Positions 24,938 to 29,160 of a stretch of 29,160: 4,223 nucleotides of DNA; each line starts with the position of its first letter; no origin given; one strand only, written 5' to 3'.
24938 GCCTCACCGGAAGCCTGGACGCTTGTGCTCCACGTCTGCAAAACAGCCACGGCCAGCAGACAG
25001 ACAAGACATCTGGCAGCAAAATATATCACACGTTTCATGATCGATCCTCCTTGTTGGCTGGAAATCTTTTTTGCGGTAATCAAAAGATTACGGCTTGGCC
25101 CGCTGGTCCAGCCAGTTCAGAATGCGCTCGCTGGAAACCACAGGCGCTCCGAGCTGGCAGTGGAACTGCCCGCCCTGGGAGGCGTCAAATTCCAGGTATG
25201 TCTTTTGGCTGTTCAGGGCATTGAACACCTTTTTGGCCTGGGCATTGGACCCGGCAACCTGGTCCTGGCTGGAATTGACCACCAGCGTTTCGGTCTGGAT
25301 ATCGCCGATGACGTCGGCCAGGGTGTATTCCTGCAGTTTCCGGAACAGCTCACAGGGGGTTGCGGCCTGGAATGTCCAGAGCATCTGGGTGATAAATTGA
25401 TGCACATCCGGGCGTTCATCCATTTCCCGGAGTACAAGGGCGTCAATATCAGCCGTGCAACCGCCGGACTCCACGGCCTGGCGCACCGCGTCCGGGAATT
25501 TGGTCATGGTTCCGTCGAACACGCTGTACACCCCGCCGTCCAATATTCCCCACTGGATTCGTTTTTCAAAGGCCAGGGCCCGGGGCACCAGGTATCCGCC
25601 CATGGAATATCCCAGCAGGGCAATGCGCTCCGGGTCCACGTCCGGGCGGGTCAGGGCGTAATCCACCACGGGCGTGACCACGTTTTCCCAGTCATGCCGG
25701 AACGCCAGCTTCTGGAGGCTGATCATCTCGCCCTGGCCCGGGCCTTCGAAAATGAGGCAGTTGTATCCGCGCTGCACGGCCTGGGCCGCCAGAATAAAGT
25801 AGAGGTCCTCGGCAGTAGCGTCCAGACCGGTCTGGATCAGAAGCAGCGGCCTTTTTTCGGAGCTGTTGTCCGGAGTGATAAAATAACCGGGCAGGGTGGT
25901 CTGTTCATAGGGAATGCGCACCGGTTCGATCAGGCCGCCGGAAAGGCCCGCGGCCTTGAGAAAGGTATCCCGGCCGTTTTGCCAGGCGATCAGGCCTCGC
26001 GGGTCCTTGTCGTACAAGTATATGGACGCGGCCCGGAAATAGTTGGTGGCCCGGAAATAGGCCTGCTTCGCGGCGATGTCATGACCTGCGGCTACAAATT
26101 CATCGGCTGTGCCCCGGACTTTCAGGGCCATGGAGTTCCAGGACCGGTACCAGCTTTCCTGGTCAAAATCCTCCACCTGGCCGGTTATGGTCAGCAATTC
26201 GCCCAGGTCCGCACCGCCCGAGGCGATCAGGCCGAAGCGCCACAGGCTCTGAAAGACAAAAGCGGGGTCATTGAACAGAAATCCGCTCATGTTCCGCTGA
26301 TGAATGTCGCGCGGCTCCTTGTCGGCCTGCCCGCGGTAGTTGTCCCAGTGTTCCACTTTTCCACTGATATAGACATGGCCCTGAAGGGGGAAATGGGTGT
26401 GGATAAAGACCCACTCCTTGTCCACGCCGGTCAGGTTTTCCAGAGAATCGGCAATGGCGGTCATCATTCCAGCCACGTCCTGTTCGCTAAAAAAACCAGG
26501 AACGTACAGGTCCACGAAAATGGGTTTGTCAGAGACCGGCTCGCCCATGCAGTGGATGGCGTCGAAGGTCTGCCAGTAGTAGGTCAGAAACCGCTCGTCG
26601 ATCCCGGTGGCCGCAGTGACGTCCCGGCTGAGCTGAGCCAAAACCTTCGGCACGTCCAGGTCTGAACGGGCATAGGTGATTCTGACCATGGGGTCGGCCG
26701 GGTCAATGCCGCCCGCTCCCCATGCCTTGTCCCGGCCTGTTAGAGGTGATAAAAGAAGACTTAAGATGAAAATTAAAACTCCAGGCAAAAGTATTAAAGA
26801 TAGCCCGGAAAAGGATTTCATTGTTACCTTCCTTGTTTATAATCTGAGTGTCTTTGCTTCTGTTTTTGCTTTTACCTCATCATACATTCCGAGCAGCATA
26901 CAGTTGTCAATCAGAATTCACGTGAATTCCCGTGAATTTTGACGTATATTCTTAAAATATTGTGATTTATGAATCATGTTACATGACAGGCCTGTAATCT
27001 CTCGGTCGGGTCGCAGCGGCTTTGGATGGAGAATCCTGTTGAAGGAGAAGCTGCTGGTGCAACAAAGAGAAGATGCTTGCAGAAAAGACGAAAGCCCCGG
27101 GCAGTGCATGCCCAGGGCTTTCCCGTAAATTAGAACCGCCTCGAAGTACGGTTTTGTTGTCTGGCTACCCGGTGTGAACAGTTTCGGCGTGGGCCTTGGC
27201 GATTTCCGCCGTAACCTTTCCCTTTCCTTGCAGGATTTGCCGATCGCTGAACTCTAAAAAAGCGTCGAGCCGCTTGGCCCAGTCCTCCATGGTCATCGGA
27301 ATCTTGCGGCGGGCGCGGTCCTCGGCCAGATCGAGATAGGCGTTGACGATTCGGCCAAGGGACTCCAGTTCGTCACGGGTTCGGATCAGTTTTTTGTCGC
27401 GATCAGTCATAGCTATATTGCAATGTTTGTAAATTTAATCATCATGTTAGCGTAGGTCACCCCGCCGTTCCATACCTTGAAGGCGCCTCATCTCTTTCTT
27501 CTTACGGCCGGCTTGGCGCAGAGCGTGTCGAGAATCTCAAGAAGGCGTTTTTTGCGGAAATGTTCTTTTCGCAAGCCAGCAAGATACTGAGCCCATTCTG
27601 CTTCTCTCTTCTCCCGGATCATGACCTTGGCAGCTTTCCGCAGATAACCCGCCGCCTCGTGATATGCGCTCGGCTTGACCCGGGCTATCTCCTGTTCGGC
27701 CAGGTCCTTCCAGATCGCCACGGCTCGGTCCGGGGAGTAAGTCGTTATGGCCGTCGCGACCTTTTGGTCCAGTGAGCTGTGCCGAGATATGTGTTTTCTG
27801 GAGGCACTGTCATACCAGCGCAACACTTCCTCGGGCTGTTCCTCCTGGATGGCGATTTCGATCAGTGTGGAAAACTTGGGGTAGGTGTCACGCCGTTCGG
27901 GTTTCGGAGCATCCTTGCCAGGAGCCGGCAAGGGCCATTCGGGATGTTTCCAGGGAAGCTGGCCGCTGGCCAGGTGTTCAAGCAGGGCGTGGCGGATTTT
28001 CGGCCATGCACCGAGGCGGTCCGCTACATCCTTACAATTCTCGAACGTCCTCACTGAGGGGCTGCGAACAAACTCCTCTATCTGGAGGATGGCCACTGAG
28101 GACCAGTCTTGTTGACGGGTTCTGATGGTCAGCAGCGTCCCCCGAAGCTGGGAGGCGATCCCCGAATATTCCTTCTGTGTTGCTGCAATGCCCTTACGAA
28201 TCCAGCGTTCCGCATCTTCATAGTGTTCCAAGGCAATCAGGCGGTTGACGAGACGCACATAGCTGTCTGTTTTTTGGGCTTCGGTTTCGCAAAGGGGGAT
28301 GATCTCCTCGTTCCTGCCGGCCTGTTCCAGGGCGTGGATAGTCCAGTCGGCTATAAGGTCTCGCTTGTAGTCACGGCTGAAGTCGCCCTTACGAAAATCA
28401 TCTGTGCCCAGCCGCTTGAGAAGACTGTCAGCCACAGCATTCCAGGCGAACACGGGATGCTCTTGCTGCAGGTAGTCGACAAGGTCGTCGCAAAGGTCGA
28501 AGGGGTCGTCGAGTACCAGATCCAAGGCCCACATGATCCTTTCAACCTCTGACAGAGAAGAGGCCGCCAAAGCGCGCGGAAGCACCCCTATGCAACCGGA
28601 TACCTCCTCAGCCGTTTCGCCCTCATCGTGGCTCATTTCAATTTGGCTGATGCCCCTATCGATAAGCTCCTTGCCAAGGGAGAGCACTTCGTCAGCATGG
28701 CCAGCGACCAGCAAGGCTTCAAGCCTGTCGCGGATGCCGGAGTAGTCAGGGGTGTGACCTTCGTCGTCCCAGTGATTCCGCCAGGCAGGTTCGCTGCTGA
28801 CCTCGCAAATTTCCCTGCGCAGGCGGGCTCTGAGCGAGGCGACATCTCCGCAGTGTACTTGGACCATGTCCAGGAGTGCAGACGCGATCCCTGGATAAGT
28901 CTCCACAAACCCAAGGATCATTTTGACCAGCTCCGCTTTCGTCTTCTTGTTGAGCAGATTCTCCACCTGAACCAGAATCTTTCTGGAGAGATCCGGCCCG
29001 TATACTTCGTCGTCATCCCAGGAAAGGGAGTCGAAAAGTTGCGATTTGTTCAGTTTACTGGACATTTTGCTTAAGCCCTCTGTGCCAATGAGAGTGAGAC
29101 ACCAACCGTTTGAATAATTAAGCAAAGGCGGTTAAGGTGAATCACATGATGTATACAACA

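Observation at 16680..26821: Six-gene co-oriented cluster: candidate undescribed periplasmic hydrolysis plus one-component sensing system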

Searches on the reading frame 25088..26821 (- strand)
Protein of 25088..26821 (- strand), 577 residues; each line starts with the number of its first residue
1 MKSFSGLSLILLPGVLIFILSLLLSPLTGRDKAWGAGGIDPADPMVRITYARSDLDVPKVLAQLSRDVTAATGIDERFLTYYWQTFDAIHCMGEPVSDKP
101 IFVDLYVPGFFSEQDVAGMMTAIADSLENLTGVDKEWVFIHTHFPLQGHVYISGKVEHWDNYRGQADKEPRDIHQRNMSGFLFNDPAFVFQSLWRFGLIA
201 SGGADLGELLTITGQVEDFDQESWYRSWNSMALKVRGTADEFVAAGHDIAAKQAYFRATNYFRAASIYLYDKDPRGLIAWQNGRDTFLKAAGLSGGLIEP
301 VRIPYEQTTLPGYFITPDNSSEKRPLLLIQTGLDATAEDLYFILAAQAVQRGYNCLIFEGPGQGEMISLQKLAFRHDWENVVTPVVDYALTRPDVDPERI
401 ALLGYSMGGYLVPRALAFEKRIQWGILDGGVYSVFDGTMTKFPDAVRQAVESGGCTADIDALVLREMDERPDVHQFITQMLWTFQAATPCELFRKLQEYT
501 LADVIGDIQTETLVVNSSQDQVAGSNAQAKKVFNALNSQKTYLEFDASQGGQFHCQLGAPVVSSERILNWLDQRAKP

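Call 4: search_protein_families(library=pfam, proteins=[window:25088-26821:-], max_evalue=0.01)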
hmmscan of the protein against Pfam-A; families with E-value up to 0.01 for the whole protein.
window:25088-26821:- (577 aa): 6 families
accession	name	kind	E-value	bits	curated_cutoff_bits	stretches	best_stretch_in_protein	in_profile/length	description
PF06500.17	FrsA-like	-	1.4e-06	27.9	22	1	221-415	94-282/414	Esterase FrsA-like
PF00326.27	Peptidase_S9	-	1.7e-06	28.1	22.6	1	349-431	10-98/213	Prolyl oligopeptidase family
PF12697.13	Abhydrolase_6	-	4.6e-06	27.9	26.3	1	346-524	21-180/217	Alpha/beta hydrolase family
PF12740.14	PETase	-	6.2e-05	23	28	0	506-571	165-229/263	PET hydrolase-like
PF00561.26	Abhydrolase_1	-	0.00037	20.7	25.8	0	326-449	2-116/245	alpha/beta hydrolase fold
PF12146.15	Hydrolase_4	-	0.00075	19.3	27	1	340-542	19-224/239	Serine aminopeptidase, S33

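Call 5: search_protein_families(library=ncbifam, proteins=[window:25088-26821:-], max_evalue=0.01)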
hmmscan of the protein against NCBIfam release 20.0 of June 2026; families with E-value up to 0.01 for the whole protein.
window:25088-26821:- (577 aa): 4 families
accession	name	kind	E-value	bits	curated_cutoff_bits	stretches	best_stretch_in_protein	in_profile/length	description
NF047920.1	lactonase_UilS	equivalog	5.2e-08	32.9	400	1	317-423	18-123/285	UilS family quorum-quenching N-acyl-homoserine lactonase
NF003460.0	PRK05077.1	equivalog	1.1e-07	31.1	477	1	218-414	91-281/414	esterase FrsA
NF051441.1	BisHyethTerphBdeA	equivalog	0.0038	16.5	520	0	499-548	201-252/305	bis(hydroxyethyl) terephthalate hydrolase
TIGR03695.1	menH_SHCHC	equivalog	0.0047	16.4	208.55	1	332-429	10-103/252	2-succinyl-6-hydroxy-2,4-cyclohexadiene-1-carboxylate synthase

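Call 13: search_solved_structures(query=window:25088-26821:-, max_evalue=0.01)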
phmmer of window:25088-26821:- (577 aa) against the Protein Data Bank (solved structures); distinct sequences matched with E-value up to 0.01: 21.
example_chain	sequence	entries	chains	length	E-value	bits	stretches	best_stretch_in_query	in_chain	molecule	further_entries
3fnb_A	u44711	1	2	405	3.7e-23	85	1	167-572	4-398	Acylaminoacyl peptidase SMU_737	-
8qd7_A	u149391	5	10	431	5.8e-15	57.9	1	213-438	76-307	Yellowish-green 1-like protein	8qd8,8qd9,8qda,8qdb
2jbw_A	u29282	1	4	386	6.3e-15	57.8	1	221-430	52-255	2,6-DIHYDROXY-PSEUDO-OXYNICOTINE HYDROLASE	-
3mve_A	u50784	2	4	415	1.8e-08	36.5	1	219-435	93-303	UPF0255 protein VV1_0328 | UPF0255 protein frsA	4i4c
3our_A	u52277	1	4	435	2e-08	36.4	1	219-435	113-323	UPF0255 protein VV1_0328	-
9h0z_A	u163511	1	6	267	1.9e-07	33.2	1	300-412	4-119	Serine aminopeptidase S33 domain-containing protein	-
7q4h_A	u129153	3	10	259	3.3e-07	32.4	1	300-412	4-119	Hydrolase_4 domain-containing protein | Serine aminopeptidase S33 domain-containing protein | Prolyl oligopeptidase family protein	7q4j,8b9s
6hxa_A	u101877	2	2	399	4.1e-07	32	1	220-414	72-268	AntI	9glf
8qbh_A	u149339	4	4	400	4.2e-07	32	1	220-414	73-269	Photorhabdus luminescens subsp. laumondii TTO1 complete genome segment 15/17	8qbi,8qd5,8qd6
9w30_A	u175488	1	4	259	4.8e-06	28.5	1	301-416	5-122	Alpha/beta superfamily hydrolase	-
4hxe_B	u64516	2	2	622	7.9e-06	27.8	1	246-431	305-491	Putative uncharacterized protein PH0594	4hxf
8qd1_A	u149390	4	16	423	1.1e-05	27.3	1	226-418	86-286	Pigment biosynthesis protein yellowish-green 1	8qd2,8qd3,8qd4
4hxg_A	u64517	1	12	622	2.1e-05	26.4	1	246-431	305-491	Putative uncharacterized protein PH0594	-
9pjb_A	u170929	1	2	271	0.00031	22.5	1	298-428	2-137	MHETase MHT043-5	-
7qjm_A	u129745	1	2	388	0.00038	22.2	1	310-529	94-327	alpha/beta-hydrolase (202)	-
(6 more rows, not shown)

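Call 25: find_homologous_proteins(query=window:25088-26821:-, max_evalue=0.00001)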
Query window:25088-26821:- (577 aa): 1078 proteins with E <= 0.00001 among 8000 candidates; the best 120 are listed.
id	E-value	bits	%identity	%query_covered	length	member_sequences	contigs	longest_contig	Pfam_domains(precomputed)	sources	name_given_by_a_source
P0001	0.0e+0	1336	100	100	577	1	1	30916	PF00326.28,PF06500.18,PF12697.14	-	-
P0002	0.0e+0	1177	89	98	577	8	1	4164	PF00326.28,PF06500.18,PF12697.14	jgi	jgi:hypothetical protein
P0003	0.0e+0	1158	87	99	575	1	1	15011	PF06500.18,PF12697.14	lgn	-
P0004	0.0e+0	1154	88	95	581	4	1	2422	PF00326.28,PF06500.18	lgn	-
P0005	0.0e+0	1121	84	99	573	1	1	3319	PF00326.28,PF06500.18,PF12697.14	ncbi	-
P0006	0.0e+0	1111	83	97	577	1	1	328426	PF00326.28,PF06500.18,PF12697.14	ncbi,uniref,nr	ncbi:alpha/beta hydrolase family protein [Desulfatitalea alkaliphila]|uniref:Esterase FrsA n=1 Tax=D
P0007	0.0e+0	1107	82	100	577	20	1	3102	PF00326.28,PF06500.18,PF12697.14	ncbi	-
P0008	0.0e+0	1098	83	99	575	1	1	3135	PF00326.28,PF12697.14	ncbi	-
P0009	0.0e+0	1090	81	99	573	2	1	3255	PF06500.18,PF12697.14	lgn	-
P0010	5.1e-269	912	71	94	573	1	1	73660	PF06500.18,PF12697.14,PF12146.16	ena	-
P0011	4.6e-268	909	71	94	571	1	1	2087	PF00326.28,PF06500.18,PF12697.14,PF12146.16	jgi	-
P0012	2.1e-267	906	69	97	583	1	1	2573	PF00326.28,PF12740.15,PF06500.18,PF12697.14,PF12146.16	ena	-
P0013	4.3e-267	905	71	93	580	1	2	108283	PF06500.18,PF12697.14,PF08840.18,PF12146.16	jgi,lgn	-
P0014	1.2e-264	897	68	97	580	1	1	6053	PF00326.28,PF06500.18,PF12697.14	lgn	-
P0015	7.9e-263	891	70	94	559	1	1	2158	PF06500.18,PF12697.14,PF12146.16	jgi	-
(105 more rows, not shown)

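Call 109: predict_structure(alignment_id=A1)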
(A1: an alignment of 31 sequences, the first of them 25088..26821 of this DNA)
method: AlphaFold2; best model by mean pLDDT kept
length: 577 residues; sequences in the alignment: 31
mean_pLDDT: 86.2   pTM: 0.72
mean pLDDT of the five models: 86.2, 83.6, 82.3, 81.6, 75.6
residues with pLDDT >= 90: 339; 70-90: 167; 50-70: 43; < 50: 28
segments of 3 or more residues with pLDDT < 50: 1-7, 28-43, 164-168
pLDDT, mean of each block of 10 residues (from residue 1): 45 69 57 33 74 91 96 89 89 85 87 90 96 93 80 82 51 65 79 86 92 90 95 99 98 97 89 86 97 97 97 96 95 78 91 96 91 92 98 98 82 93 92 91 92 89 90 84 92 93 95 90 84 95 87 65 86 95
secondary structure, 60 per line:
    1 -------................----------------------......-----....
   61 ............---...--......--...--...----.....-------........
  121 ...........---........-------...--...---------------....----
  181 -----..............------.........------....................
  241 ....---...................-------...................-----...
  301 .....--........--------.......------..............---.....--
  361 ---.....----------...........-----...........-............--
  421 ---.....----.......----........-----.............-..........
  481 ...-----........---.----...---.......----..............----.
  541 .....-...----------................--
elements in order: H8-23 E46-51 H57-72 E81-86 E89-91 E94-96 E101-105 H113-131 E138-142 E150-152 E155-157 H173-176 H186-199 H206-214 H221-244 H248-266 H274-292 E298-305 E308-315 E324-330 H337-350 E354-358 H364-368 H379-389 E395-405 H407-418 E424-428 H434-439 H444-451 H457-469 H471-483 H489-496 E511-517 H522-535 E540-545 H560-575

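Call 115: fold_search(model_id=the predicted structure, library=pdb)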
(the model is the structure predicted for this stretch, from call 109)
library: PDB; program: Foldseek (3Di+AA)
matches with E <= 10: 1645; with E <= 0.001: 1147
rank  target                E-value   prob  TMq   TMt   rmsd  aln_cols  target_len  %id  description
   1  3fnb_B                4.2e-23  1.00  0.58  0.89   3.2       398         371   21  Crystal structure of acylaminoacyl peptidase SMU_737 from Streptococcus mutans UA159 (released 2009-01-06)
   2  3fnb_A                6.4e-23  1.00  0.58  0.87   3.4       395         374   22  Crystal structure of acylaminoacyl peptidase SMU_737 from Streptococcus mutans UA159 (released 2009-01-06)
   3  2jbw_D                1.1e-19  1.00  0.53  0.83   3.5       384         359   20  Crystal Structure of the 2,6-dihydroxy-pseudo-oxynicotine Hydrolase. (released 2007-01-04)
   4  2jbw_C                1.7e-19  1.00  0.53  0.85   3.4       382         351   20  Crystal Structure of the 2,6-dihydroxy-pseudo-oxynicotine Hydrolase. (released 2007-01-04)
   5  2jbw_B                1.8e-19  1.00  0.53  0.83   3.4       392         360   20  Crystal Structure of the 2,6-dihydroxy-pseudo-oxynicotine Hydrolase. (released 2007-01-04)
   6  2jbw_A                3.2e-18  1.00  0.52  0.82   3.6       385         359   20  Crystal Structure of the 2,6-dihydroxy-pseudo-oxynicotine Hydrolase. (released 2007-01-04)
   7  8qd7_B                5.3e-18  1.00  0.51  0.70   5.6       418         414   19  Wdyg1p from W. dermatitidis catalyzes polyketide shortening in the biosynthesis of DHN-melanin (released 2024-03-13)
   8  8qda_B                8.8e-18  1.00  0.51  0.70   3.8       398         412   20  Wdyg1p Ser256DHA (PMSF) (released 2024-03-13)
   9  8qd8_B                1.2e-17  1.00  0.52  0.71   4.2       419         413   19  Wdyg1p in complex with 1,3-Dihydroxynaphthalene (released 2024-03-13)
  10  8qd8_A                2.0e-17  1.00  0.51  0.69   5.8       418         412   19  Wdyg1p in complex with 1,3-Dihydroxynaphthalene (released 2024-03-13)
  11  8qd7_A                2.1e-17  1.00  0.50  0.68   6.3       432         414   19  Wdyg1p from W. dermatitidis catalyzes polyketide shortening in the biosynthesis of DHN-melanin (released 2024-03-13)
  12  8qda_A                2.3e-17  1.00  0.51  0.70   5.6       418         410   19  Wdyg1p Ser256DHA (PMSF) (released 2024-03-13)
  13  8qd9_A                3.3e-17  1.00  0.52  0.71   5.5       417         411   19  Wdyg1p in complex with 1,3,6,8-Tetrahydroxynaphthalene (released 2024-03-13)
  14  3our_A                5.7e-17  1.00  0.51  0.72   5.5       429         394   14  Crystal structure of complex between EIIA and a novel pyruvate decarboxylase (released 2011-06-01)
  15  3our_C                8.2e-17  1.00  0.52  0.74   3.6       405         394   15  Crystal structure of complex between EIIA and a novel pyruvate decarboxylase (released 2011-06-01)
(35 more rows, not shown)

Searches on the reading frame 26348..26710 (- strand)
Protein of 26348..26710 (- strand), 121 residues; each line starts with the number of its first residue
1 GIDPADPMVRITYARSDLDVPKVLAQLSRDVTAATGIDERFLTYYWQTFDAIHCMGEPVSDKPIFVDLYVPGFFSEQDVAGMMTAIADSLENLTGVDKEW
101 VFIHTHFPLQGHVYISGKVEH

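Call 51: search_solved_structures(query=A3, max_evalue=10, show_alignments=3)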
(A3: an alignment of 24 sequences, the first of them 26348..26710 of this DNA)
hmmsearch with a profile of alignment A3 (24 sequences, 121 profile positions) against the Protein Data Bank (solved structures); distinct sequences matched with E-value up to 10: 1.
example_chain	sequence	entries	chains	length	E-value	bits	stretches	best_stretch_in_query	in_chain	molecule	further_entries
3t5s_A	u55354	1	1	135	0.1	16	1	42-104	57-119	Macrophage migration inhibitory factor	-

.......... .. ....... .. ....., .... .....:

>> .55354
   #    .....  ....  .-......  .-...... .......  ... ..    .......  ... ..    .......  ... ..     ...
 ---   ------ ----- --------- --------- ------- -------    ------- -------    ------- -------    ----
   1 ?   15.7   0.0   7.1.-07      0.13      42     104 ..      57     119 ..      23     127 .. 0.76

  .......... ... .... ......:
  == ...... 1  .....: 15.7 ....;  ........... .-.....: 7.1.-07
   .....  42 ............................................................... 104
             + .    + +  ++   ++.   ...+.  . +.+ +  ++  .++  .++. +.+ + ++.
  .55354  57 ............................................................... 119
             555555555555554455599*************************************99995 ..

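Call 52: search_protein_families(library=pfam, alignment_id=A3, max_evalue=10)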
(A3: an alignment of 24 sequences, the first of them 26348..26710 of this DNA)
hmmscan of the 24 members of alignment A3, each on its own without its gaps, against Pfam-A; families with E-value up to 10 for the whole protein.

A. member 1, window:26348-26710:- (121 aa): 0 families

B. families by the number of members that match (of 24 scanned): 13 families
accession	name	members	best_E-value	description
PF01361.26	Tautomerase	3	0.16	Tautomerase enzyme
PF14552.11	Tautomerase_2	2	0.024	Tautomerase enzyme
PF13595.11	DUF4138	2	0.081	Domain of unknown function (DUF4138)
PF23462.1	LysM3_NFP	2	0.11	NFP LysM3 domain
PF13899.12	Thioredoxin_7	2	0.17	Thioredoxin-like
PF12150.14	MFP2b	1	0.031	Cytosolic motility protein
PF12913.13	SH3_6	1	0.034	SH3 domain (SH3b1 type)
PF00377.23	Prion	1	0.035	Prion/Doppel alpha-helical domain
PF04493.20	Endonuclease_5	1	0.067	Endonuclease V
PF08803.17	ydhR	1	0.077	Putative mono-oxygenase ydhR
PF19755.4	DUF6242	1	0.13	Domain of unknown function (DUF6242)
PF17365.7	DUF5390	1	0.21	Family of unknown function (DUF5390)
PF05958.17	tRNA_U5-meth_tr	1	0.23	tRNA (Uracil-5-)-methyltransferase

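Call 89: search_protein_representatives(alignment_id=A3)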
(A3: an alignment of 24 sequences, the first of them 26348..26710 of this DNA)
Query: 24 sequences, 121 profile positions. Proteins with E-value up to 0.001 (for the whole library): 131; up to 1e-10: 53; up to 1e-30: 21. The best 131 are listed.
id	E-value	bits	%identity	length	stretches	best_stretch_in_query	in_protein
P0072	1.5e-53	196.2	-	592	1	2-120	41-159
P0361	2.6e-53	195.5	-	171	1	1-120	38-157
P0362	5.5e-47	175.1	-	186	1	3-121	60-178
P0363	6.5e-46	171.6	-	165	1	1-120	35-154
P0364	3.9e-44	165.9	-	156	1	4-120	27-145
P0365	2.5e-42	160.1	-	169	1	2-120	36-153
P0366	2.5e-42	160.1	-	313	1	3-120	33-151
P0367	3.4e-42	159.6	-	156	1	3-120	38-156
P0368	5.7e-42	158.9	-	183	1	2-120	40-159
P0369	1.3e-41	157.7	-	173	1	4-120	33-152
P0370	2.0e-41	157.1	-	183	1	3-120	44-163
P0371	3.1e-40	153.3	-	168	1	5-120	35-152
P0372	1.0e-39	151.6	-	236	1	3-117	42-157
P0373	4.0e-37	143.2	-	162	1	3-120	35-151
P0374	9.9e-37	142.0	-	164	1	4-120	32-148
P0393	1.1e-15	74.0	-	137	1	7-119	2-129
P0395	4.2e-15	72.1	-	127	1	7-120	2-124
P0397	5.9e-15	71.7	-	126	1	7-121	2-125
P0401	1.2e-12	64.2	-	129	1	7-120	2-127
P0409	5.4e-11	58.9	-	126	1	7-121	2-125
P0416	4.6e-10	55.9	-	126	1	7-120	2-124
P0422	8.9e-10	54.9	-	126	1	7-120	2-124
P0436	3.7e-08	49.7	-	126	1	7-120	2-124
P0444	1.4e-07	47.8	-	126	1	7-120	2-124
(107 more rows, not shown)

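Call 90: search_protein_families(library=pfam, proteins=[P0393, P0395, P0397, P0401, P0409, P0416, P0422, P0436, P0444, P0361], max_evalue=0.1)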
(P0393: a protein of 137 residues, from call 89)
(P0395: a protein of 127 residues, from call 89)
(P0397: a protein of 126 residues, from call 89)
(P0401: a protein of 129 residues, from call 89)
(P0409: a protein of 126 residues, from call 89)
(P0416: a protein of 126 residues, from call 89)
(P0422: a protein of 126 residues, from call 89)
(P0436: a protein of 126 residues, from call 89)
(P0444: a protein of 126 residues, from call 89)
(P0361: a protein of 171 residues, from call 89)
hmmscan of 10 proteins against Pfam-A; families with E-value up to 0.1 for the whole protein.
P0393 (137 aa): 0 families

P0395 (127 aa): 0 families

P0397 (126 aa): 2 families
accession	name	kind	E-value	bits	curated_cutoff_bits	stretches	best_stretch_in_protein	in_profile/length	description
PF14552.11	Tautomerase_2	-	0.0092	16.5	28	1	61-112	23-74/82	Tautomerase enzyme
PF10545.15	MADF_DNA_bdg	-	0.017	15.9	22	1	62-100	4-42/84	Alcohol dehydrogenase transcription factor Myb/SANT-like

P0401 (129 aa): 0 families

P0409 (126 aa): 0 families

P0416 (126 aa): 0 families

P0422 (126 aa): 0 families

P0436 (126 aa): 0 families

P0444 (126 aa): 1 family
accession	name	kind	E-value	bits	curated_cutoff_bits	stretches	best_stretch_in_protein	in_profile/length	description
PF01361.26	Tautomerase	-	0.062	13.6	22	0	66-112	1-45/60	Tautomerase enzyme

P0361 (171 aa): 1 family
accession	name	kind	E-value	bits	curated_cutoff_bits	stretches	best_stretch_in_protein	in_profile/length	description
PF21380.2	Nrd1-Seb1_dom2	-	0.091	13.2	27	0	127-139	21-33/57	Nrd1/Seb1, domain 2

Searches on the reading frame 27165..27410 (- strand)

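Call 78: search_protein_families(library=pfam, proteins=[window:27165-27410:-], max_evalue=0.001)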
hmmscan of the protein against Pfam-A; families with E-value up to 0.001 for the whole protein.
window:27165-27410:- (81 aa): 1 family
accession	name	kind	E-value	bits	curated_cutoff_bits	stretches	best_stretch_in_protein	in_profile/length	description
PF13310.11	Virulence_RhuM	-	4.4e-21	75.8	33.7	1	11-77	173-239/252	Virulence protein RhuM family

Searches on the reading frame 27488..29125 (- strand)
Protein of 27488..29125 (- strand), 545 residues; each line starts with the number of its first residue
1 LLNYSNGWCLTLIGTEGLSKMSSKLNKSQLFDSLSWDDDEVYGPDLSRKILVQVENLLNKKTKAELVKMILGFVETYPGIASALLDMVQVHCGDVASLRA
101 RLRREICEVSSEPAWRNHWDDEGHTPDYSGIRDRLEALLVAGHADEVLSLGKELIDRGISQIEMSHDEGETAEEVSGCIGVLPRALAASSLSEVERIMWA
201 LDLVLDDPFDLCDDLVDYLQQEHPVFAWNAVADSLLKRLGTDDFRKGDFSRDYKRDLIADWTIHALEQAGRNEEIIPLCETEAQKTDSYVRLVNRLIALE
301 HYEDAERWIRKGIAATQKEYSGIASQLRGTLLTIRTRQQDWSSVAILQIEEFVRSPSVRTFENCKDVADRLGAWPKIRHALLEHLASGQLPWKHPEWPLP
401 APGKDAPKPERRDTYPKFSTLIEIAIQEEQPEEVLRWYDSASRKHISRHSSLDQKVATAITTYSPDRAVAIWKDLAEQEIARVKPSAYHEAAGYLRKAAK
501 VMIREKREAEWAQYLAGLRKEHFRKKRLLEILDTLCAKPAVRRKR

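Call 4: search_protein_families(library=pfam, proteins=[window:27488-29125:-], max_evalue=0.01)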
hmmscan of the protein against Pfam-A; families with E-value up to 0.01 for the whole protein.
window:27488-29125:- (545 aa): 0 families

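Call 5: search_protein_families(library=ncbifam, proteins=[window:27488-29125:-], max_evalue=0.01)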
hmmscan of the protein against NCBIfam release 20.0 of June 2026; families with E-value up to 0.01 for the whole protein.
window:27488-29125:- (545 aa): 0 families

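Call 7: search_protein_families(library=pfam, proteins=[window:27488-29125:-], max_evalue=10)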
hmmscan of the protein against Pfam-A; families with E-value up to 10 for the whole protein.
window:27488-29125:- (545 aa): 2 families
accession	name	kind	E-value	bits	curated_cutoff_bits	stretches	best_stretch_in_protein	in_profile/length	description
PF13374.12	TPR_10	-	0.33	11.5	27.5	1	288-318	4-34/42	Tetratricopeptide repeat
PF05160.18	DSS1_SEM1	-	3.2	8.4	32.2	1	111-129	33-51/60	DSS1/SEM1 family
